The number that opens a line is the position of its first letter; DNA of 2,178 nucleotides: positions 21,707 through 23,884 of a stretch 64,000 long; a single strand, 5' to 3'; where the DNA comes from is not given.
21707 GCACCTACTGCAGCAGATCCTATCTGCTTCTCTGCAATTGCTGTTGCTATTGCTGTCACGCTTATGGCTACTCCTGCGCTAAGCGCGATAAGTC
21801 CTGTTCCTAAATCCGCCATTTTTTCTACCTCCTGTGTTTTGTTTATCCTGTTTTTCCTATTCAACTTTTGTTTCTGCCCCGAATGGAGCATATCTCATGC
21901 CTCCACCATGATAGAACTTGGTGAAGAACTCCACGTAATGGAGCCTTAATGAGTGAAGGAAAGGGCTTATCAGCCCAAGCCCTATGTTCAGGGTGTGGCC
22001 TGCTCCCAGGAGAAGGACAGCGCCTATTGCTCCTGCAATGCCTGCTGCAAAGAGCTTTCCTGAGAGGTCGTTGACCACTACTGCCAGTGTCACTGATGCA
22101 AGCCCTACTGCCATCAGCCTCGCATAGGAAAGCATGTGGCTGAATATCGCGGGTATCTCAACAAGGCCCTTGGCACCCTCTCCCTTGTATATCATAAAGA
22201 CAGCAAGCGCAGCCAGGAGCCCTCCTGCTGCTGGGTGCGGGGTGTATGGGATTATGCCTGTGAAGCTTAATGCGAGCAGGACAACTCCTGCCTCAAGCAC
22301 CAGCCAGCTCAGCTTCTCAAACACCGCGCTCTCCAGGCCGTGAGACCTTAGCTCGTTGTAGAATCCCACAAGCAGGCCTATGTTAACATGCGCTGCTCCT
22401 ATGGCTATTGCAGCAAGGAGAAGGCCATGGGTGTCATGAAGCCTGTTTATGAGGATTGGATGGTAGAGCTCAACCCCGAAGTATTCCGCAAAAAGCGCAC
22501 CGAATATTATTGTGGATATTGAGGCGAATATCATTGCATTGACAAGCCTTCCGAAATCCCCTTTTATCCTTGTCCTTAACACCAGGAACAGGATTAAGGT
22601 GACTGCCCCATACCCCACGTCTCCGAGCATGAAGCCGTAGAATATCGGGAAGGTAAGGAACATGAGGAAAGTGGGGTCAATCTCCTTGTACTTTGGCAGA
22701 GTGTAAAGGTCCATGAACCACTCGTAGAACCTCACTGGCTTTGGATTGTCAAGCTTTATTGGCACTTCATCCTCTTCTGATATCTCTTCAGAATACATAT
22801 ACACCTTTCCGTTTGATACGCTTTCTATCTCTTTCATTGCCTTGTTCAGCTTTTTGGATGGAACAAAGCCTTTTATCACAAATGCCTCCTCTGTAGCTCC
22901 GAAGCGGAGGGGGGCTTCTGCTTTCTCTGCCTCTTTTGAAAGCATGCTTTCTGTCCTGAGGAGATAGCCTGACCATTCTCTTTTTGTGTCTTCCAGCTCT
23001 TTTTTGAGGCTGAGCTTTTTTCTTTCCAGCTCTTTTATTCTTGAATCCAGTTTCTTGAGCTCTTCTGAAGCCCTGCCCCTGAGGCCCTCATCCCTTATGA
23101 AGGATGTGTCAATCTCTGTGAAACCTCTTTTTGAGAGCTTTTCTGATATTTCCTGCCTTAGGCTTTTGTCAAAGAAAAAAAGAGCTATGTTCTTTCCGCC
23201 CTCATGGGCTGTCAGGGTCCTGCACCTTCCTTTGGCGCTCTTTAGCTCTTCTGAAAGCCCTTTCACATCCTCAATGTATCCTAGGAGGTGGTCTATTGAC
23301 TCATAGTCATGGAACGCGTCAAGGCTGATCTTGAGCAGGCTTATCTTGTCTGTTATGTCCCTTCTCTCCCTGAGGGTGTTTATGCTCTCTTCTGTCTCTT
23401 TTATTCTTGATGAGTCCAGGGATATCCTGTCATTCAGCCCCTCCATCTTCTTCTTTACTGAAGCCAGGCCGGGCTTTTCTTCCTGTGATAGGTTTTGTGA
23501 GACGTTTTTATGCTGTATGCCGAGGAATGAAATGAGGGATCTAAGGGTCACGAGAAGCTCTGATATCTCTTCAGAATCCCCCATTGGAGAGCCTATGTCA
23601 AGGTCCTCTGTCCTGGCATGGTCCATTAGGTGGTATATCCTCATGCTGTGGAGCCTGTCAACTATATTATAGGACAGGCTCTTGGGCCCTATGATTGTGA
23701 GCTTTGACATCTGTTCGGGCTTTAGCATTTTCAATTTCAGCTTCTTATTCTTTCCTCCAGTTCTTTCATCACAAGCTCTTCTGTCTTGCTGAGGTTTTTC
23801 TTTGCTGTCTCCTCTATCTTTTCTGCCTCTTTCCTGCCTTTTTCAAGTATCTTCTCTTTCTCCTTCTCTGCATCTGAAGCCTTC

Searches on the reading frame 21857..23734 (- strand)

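Call 14: search_protein_families(library=pfam, proteins=[window:21857-23734:-], max_evalue=0.00001)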
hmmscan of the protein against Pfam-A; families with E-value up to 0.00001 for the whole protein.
window:21857-23734:- (625 aa): 1 family
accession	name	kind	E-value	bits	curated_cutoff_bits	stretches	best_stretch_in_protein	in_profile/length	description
PF01496.24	V_ATPase_I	-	1.4e-25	89.9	30.7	2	222-421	244-451/815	V-type ATPase 116kDa subunit family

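Call 75: search_protein_families(library=ncbifam, proteins=[window:21857-23734:-], max_evalue=0.00001)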
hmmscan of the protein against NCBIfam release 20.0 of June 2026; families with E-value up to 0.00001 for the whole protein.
window:21857-23734:- (625 aa): 9 families
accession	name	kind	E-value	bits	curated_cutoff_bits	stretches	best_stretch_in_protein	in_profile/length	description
NF004430.0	PRK05771.2-4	equivalog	1.6e-158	529.2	670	1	3-623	1-642/646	V-type ATP synthase subunit I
NF004428.0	PRK05771.2-1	equivalog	1.2e-95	321.1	766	1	3-623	1-674/680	V-type ATP synthase subunit I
NF004432.0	PRK05771.3-1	equivalog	3.2e-67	227.4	1044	2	3-390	1-371/643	V-type ATP synthase subunit I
NF004434.0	PRK05771.3-3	equivalog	2.2e-52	178.5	777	2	55-433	54-447/686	V-type ATP synthase subunit I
NF004427.0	PRK05771.1-1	equivalog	8.6e-48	163.5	942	1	73-620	105-652/668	V-type ATP synthase subunit I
NF004429.0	PRK05771.2-2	equivalog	8.5e-38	130.4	799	1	227-619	183-604/608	V-type ATP synthase subunit I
NF004431.0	PRK05771.2-5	equivalog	4.9e-28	98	851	2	223-434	178-393/649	V-type ATP synthase subunit I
NF004433.0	PRK05771.3-2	equivalog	2.9e-22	78.8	1173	1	224-420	213-412/701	V-type ATP synthase subunit I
NF004435.0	PRK05771.3-4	equivalog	8.9e-21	73.9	1410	1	3-427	1-424/701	V-type ATP synthase subunit I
